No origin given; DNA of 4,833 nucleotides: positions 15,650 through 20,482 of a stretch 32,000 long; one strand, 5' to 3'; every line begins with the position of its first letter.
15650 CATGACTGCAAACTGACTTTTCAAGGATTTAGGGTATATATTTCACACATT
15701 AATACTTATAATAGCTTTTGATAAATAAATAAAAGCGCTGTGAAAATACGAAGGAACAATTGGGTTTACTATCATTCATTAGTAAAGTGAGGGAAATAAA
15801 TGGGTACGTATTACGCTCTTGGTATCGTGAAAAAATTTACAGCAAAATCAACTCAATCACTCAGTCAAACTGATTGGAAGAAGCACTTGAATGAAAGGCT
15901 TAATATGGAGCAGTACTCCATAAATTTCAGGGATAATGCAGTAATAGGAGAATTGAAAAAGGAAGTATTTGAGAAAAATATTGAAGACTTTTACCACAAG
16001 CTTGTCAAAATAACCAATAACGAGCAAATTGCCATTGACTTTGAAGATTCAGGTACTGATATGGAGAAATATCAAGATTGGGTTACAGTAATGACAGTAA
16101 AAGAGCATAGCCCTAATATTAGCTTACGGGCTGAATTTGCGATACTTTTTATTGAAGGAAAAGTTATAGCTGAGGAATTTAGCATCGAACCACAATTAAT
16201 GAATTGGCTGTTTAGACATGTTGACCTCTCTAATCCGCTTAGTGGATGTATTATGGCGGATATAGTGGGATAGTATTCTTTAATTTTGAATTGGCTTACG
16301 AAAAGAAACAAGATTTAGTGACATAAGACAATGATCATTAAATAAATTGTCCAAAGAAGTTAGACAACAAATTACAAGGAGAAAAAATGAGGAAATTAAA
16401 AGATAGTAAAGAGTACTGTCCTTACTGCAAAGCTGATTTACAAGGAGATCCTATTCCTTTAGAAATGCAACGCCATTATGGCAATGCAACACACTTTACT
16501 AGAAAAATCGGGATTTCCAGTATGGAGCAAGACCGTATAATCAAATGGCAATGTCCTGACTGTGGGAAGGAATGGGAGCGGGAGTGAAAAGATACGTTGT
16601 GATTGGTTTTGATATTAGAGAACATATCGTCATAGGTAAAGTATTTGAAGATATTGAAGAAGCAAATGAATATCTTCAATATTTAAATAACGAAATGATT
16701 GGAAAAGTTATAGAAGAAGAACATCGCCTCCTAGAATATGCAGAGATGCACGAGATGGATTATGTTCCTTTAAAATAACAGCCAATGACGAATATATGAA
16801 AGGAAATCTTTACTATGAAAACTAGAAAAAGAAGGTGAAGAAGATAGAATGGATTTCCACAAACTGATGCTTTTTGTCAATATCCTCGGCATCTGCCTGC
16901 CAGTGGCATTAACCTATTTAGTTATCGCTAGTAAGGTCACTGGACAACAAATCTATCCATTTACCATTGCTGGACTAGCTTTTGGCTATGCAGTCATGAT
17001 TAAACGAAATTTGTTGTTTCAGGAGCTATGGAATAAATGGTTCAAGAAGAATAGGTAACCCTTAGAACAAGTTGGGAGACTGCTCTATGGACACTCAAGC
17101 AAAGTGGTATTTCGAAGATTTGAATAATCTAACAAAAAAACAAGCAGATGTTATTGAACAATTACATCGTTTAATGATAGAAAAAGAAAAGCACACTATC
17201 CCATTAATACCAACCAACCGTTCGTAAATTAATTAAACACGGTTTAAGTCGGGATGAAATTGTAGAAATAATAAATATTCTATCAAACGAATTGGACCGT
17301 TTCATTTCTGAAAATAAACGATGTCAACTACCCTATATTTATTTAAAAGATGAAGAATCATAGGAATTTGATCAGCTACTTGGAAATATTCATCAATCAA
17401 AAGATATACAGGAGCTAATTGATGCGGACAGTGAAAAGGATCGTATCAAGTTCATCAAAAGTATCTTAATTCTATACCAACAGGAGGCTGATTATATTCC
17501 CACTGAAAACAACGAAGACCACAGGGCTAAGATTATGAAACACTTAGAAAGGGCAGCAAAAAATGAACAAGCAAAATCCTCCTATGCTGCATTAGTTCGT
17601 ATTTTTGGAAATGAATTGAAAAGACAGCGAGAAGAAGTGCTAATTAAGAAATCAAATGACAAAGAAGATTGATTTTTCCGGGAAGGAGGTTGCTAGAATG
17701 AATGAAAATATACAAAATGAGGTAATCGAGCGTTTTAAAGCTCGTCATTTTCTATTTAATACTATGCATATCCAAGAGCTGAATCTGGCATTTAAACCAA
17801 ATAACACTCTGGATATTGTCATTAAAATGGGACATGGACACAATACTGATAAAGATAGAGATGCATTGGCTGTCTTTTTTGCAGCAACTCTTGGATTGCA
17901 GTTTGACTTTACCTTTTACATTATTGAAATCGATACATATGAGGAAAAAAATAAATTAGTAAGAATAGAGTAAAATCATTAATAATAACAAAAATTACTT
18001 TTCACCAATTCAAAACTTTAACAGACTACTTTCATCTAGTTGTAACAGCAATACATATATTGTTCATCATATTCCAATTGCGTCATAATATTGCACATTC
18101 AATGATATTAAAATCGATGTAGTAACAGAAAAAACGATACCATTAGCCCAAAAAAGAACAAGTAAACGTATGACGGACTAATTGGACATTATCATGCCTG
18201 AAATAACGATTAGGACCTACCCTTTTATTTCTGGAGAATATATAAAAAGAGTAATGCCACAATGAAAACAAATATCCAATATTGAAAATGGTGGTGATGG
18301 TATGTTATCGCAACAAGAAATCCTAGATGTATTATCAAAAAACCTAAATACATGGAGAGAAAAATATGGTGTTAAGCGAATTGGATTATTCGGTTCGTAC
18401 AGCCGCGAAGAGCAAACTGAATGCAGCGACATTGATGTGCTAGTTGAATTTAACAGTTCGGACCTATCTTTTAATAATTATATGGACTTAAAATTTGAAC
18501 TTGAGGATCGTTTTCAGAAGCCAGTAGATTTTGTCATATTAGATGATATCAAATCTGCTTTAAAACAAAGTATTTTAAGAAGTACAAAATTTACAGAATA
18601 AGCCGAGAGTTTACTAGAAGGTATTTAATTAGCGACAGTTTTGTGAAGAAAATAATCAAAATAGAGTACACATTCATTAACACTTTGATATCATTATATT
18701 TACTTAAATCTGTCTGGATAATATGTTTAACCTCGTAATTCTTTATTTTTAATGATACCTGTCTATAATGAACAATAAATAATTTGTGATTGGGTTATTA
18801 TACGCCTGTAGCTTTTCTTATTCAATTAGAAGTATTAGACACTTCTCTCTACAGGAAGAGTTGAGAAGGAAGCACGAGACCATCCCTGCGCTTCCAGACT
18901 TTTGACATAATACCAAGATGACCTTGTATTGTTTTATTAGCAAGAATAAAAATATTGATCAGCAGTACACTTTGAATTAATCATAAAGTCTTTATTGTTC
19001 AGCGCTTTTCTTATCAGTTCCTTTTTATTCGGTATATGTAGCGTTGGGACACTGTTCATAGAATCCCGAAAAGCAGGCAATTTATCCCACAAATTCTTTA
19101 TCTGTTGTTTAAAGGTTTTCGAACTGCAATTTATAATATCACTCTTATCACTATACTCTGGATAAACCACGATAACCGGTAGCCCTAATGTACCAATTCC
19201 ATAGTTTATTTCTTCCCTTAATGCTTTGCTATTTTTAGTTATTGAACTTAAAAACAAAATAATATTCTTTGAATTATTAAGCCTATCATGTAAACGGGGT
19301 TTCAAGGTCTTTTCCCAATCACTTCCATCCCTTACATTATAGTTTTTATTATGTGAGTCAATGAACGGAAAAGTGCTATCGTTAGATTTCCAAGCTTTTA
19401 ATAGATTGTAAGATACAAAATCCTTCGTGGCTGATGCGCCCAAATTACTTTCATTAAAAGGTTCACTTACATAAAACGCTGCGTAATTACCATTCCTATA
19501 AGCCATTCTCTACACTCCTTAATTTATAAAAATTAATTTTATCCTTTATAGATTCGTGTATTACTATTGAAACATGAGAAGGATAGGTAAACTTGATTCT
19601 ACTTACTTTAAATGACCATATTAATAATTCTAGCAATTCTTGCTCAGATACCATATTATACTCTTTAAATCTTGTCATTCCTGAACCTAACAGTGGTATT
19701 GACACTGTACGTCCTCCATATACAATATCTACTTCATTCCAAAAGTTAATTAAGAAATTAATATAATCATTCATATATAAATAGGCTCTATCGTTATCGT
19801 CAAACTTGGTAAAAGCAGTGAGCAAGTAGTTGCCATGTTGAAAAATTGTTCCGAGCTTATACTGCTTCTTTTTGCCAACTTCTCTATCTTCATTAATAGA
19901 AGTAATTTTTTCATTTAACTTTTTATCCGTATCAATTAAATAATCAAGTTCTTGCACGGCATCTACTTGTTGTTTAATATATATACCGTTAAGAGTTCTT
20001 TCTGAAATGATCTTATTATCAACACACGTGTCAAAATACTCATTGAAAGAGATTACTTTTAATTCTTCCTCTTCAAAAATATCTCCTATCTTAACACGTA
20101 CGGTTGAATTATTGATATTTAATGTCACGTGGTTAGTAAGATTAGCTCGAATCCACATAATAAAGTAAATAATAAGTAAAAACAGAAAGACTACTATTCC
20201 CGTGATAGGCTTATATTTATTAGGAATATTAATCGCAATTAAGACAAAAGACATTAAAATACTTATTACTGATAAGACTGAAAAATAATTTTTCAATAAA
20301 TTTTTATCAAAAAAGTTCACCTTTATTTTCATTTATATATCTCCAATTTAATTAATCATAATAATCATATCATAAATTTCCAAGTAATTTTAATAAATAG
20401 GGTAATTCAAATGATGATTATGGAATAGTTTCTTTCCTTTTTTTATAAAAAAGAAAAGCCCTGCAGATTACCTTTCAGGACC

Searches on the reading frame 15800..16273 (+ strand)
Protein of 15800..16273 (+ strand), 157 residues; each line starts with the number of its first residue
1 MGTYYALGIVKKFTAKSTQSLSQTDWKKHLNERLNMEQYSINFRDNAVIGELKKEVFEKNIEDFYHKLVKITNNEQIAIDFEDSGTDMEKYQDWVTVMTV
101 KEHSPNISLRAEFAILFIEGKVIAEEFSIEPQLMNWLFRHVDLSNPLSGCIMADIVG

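Call 8: search_protein_families(library=pfam, proteins=[window:15800-16273:+], max_evalue=0.001)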
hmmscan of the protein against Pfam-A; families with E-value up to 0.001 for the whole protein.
window:15800-16273:+ (157 aa): 1 family
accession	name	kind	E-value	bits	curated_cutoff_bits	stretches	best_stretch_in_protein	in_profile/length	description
PF07867.16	DUF1654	-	0.00055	20.1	27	0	22-48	34-60/70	Protein of unknown function (DUF1654)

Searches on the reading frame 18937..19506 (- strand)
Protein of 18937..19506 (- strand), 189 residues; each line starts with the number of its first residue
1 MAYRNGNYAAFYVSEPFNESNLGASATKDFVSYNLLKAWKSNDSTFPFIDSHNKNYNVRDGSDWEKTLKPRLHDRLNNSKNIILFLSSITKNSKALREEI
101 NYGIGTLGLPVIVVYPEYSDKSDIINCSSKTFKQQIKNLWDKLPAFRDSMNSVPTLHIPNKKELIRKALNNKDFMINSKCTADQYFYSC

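Call 8: search_protein_families(library=pfam, proteins=[window:18937-19506:-], max_evalue=0.001)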
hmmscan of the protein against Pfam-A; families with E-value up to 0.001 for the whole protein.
window:18937-19506:- (189 aa): 1 family
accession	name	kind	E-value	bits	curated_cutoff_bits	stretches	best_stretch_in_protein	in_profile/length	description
PF08937.16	ThsB_TIR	-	1.6e-25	89.8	21.2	1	26-119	6-98/100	Thoeris protein ThsB, TIR-like domain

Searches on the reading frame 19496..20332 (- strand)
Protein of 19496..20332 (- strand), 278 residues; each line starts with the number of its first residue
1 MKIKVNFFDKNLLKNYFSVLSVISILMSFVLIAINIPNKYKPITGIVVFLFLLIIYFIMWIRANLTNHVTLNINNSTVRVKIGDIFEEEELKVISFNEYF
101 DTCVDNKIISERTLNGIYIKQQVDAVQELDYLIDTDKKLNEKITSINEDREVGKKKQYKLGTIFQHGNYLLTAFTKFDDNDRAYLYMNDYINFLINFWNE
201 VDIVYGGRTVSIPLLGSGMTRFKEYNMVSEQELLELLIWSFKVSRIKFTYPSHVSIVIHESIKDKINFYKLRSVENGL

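Call 8: search_protein_families(library=pfam, proteins=[window:19496-20332:-], max_evalue=0.001)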
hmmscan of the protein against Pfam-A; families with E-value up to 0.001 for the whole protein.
window:19496-20332:- (278 aa): 1 family
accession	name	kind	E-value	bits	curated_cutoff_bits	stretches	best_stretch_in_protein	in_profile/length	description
PF20016.6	ThsA_Macro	-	5.4e-60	202.7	25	1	78-259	1-183/183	Thoeris protein ThsA, Macro domain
